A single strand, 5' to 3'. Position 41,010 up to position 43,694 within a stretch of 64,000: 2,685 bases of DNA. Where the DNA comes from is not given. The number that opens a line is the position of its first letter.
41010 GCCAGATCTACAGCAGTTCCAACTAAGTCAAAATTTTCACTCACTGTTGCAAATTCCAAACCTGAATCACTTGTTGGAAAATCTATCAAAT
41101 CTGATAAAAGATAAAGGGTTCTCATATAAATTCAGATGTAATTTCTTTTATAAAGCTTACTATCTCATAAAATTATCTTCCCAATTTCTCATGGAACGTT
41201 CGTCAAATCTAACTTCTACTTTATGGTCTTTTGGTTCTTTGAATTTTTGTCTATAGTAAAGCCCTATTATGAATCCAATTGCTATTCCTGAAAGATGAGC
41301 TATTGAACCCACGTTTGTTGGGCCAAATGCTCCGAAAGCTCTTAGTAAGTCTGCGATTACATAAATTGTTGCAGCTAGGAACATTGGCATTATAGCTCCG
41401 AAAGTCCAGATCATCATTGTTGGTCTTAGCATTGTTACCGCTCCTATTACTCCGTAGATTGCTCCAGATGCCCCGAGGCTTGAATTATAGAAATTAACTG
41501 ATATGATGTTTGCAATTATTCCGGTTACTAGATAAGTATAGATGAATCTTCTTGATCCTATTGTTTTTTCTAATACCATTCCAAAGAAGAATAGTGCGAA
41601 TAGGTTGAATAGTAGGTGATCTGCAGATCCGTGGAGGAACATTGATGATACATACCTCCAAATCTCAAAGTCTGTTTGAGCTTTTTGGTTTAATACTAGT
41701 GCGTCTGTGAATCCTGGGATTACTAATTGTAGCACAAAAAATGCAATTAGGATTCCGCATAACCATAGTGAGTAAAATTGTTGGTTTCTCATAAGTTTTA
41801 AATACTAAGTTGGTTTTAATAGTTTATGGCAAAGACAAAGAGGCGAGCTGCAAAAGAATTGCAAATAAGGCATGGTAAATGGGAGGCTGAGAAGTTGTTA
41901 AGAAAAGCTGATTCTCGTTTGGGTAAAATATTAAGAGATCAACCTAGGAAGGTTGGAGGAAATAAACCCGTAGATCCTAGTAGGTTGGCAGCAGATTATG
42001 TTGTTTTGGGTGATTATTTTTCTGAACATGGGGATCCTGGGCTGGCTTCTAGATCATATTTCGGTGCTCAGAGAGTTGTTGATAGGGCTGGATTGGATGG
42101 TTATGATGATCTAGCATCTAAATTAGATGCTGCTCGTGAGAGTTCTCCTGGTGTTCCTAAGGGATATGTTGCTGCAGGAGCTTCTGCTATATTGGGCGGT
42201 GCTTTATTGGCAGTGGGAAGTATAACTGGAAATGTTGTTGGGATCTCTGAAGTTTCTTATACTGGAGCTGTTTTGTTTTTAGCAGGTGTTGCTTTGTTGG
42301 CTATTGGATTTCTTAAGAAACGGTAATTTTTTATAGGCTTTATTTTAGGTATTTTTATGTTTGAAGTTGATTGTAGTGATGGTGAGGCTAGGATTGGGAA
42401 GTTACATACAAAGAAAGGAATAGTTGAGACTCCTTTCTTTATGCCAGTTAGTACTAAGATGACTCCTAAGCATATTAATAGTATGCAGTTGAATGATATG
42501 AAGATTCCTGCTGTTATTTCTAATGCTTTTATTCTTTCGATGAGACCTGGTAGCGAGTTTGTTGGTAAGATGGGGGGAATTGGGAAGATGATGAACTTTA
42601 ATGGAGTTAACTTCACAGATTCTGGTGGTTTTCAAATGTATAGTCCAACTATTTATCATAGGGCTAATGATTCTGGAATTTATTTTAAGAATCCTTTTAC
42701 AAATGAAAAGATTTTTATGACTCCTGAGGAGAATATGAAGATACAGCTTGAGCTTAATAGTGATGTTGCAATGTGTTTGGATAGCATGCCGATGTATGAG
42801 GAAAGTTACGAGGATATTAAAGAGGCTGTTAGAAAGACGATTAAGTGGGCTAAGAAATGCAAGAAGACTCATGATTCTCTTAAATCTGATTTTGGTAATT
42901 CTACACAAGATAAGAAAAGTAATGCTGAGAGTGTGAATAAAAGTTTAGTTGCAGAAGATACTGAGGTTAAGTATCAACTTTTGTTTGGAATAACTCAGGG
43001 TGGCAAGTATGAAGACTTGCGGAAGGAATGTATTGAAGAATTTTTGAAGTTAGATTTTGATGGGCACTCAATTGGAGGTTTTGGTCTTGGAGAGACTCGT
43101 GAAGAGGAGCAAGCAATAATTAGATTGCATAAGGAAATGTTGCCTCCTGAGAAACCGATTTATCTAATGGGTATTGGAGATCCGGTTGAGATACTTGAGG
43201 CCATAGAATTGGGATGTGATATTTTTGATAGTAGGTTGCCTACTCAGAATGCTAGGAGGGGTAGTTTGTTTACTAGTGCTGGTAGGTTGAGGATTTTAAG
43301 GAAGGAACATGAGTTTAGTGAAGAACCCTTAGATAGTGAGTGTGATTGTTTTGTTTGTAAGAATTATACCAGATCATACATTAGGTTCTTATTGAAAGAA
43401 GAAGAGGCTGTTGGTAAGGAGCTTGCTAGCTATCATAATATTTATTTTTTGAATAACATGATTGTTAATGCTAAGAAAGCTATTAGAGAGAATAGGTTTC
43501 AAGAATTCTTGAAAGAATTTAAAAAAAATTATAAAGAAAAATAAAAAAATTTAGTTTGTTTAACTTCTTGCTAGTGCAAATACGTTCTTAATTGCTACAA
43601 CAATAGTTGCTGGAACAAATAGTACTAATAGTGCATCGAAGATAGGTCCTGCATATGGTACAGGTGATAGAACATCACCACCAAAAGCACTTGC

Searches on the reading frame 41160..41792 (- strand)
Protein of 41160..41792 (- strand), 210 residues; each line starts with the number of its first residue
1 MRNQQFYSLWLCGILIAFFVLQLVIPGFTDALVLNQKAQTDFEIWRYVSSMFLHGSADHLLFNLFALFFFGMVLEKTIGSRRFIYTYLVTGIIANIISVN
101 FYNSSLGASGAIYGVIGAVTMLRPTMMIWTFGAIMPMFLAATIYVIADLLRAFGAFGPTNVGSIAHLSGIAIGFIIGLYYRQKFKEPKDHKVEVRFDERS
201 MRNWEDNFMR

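Call 6: search_protein_families(library=pfam, proteins=[window:41160-41792:-], max_evalue=0.001)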
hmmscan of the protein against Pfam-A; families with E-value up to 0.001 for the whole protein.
window:41160-41792:- (210 aa): 1 family
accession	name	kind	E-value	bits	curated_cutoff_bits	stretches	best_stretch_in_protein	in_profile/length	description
PF01694.28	Rhomboid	-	5.1e-30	105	22.6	1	43-182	3-142/143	Rhomboid domain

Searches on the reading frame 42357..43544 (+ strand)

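Call 6: search_protein_families(library=pfam, proteins=[window:42357-43544:+], max_evalue=0.001)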
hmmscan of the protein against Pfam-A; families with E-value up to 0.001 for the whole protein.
window:42357-43544:+ (395 aa): 1 family
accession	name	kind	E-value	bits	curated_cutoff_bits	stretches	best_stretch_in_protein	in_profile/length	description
PF01702.25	TGT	-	5.9e-119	397.7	26.3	1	9-393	2-356/357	Queuine tRNA-ribosyltransferase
